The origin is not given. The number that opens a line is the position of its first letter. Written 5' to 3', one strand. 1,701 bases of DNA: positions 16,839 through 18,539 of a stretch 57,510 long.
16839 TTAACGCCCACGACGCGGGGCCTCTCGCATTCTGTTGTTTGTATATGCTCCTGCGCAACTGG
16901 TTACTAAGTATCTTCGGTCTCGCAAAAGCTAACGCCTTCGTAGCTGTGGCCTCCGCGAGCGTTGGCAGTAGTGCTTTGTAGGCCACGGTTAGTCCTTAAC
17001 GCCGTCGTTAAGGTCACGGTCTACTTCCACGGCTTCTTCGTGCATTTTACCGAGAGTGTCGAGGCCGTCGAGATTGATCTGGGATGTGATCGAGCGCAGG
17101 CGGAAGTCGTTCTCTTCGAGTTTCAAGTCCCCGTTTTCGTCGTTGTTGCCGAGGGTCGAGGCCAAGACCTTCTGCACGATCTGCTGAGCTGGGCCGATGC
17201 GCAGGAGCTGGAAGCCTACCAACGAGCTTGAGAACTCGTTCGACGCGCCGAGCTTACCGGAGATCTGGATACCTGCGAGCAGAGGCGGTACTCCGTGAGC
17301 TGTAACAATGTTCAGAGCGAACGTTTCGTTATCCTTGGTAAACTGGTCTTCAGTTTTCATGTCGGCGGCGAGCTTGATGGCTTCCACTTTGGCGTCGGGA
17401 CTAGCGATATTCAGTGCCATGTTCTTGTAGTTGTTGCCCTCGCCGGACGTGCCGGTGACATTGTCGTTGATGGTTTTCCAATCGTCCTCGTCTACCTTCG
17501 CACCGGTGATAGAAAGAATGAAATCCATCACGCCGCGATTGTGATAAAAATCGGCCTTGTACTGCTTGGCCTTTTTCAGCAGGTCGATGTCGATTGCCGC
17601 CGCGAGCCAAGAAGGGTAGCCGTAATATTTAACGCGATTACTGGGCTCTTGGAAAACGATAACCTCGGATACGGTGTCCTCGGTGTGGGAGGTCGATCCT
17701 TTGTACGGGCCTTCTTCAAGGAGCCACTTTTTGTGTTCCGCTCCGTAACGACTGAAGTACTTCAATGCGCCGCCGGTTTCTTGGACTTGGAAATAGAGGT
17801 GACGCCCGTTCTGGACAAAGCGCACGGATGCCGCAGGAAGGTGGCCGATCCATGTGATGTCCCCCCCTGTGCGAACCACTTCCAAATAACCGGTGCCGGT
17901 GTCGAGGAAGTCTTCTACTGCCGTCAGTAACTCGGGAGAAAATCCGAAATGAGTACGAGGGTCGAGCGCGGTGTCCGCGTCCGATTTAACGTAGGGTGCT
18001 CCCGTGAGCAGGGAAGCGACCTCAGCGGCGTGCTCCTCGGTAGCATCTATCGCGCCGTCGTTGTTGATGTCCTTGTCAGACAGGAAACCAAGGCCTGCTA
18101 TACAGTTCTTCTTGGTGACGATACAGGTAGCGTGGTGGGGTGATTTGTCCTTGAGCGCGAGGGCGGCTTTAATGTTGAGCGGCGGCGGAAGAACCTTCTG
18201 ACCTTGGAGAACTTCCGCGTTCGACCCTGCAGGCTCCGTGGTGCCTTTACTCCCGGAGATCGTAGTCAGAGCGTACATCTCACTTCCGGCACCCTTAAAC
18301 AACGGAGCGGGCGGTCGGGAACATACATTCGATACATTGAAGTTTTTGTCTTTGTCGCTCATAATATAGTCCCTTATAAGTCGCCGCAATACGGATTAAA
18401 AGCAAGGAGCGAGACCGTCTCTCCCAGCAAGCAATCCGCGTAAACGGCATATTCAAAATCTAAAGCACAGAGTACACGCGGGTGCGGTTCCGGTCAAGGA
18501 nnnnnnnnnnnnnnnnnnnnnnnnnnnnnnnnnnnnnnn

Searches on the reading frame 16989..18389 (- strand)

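Call 101: search_protein_families(library=phrogs, proteins=[window:16989-18389:-], max_evalue=0.001)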
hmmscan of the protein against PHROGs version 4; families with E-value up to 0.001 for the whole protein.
window:16989-18389:- (466 aa): 3 families
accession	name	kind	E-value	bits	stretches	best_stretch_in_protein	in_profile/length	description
phrog_68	-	head and packaging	8.5e-20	71.7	1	212-408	131-323/344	portal protein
phrog_12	-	head and packaging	4.4e-17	63.3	1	157-377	147-334/646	portal protein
phrog_2662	-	head and packaging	5.5e-07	29.5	1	158-389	126-333/717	portal protein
